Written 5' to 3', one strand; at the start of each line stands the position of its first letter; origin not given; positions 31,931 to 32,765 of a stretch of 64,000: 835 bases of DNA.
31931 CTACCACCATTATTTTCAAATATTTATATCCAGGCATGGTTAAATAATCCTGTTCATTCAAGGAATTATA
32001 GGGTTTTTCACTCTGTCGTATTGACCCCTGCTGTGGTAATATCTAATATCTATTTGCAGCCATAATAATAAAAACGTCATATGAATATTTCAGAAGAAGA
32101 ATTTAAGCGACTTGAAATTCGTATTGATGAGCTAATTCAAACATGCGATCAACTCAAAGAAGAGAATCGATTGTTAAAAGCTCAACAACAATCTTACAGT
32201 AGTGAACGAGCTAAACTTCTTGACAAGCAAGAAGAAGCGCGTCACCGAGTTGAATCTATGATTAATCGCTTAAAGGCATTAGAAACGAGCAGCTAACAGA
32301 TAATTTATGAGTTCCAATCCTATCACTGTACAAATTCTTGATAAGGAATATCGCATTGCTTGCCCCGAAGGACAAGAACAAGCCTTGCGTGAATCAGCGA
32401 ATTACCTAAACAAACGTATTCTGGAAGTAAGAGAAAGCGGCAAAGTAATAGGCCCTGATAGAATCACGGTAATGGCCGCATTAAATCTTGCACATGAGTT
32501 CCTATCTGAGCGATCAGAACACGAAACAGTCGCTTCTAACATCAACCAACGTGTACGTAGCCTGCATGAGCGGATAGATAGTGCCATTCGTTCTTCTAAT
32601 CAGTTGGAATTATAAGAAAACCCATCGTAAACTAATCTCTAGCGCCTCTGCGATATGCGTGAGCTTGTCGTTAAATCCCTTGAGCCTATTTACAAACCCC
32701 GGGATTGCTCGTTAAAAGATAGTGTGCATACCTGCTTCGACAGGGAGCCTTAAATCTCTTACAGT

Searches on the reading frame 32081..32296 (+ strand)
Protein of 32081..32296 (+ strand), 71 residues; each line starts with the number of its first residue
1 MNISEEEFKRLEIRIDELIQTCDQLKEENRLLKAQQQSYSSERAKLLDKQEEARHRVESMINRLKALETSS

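Call 4: search_protein_families(library=pfam, proteins=[window:32081-32296:+], max_evalue=0.01)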
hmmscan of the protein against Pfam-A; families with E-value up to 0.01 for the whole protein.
window:32081-32296:+ (71 aa): 5 families
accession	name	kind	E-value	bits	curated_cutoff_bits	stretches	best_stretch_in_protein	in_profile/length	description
PF06005.17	ZapB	-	1.7e-08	35.2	31.5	1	4-66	2-64/71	Cell division protein ZapB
PF25566.1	RIMB1_N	-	0.00062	20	28.5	1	8-50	7-49/129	RIMB1-like, N-terminal domain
PF01166.23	TSC22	-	0.0024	18.4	30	1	6-36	14-44/57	TSC-22/dip/bun family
PF07406.16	NICE-3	-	0.0054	17.3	22.7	1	3-68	45-103/181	NICE-3 protein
PF25450.1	Rab11-FIP3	-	0.009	16.7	31.9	0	5-65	53-113/125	Rab11-FIP3-like domain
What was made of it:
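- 32081..32296 (+): zapB-like coiled-coil gene. Pfam ZapB 35.2 bits (cut-off 31.5) (call 4).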

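Call 6: search_protein_families(library=ncbifam, proteins=[window:32081-32296:+], max_evalue=0.01)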
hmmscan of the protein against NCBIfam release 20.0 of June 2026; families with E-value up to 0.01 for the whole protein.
window:32081-32296:+ (71 aa): 1 family
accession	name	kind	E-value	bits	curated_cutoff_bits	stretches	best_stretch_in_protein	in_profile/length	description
TIGR02449.1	TIGR02449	hypoth_equivalog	2.2e-22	79.1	55.4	1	8-70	2-64/65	TIGR02449 family protein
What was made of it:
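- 32081..32296 (+): NCBIfam TIGR02449 79.1 bits (call 6).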

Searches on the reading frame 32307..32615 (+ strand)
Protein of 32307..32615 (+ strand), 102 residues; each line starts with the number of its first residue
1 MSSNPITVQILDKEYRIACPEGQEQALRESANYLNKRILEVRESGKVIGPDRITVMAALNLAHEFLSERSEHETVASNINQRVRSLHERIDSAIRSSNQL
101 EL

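Call 4: search_protein_families(library=pfam, proteins=[window:32307-32615:+], max_evalue=0.01)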
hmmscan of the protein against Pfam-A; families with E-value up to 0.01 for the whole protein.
window:32307-32615:+ (102 aa): 1 family
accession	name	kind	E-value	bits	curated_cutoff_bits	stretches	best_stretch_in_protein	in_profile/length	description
PF05164.18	ZapA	-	1.8e-27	95.9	23.8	1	6-90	1-88/88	Cell division protein ZapA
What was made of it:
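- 32307..32615 (+): zapA. Pfam PF05164, 95.9 bits (call 4).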

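Call 6: search_protein_families(library=ncbifam, proteins=[window:32307-32615:+], max_evalue=0.01)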
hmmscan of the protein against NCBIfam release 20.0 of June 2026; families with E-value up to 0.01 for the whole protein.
window:32307-32615:+ (102 aa): 2 families
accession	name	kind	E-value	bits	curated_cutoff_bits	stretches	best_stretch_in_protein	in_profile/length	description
NF008209.0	PRK10972.1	equivalog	1.9e-19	69.8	96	1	1-98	1-98/109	cell division protein ZapA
NF010724.0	PRK14126.1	equivalog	3.4e-06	26.7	80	1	6-82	9-84/87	cell division protein ZapA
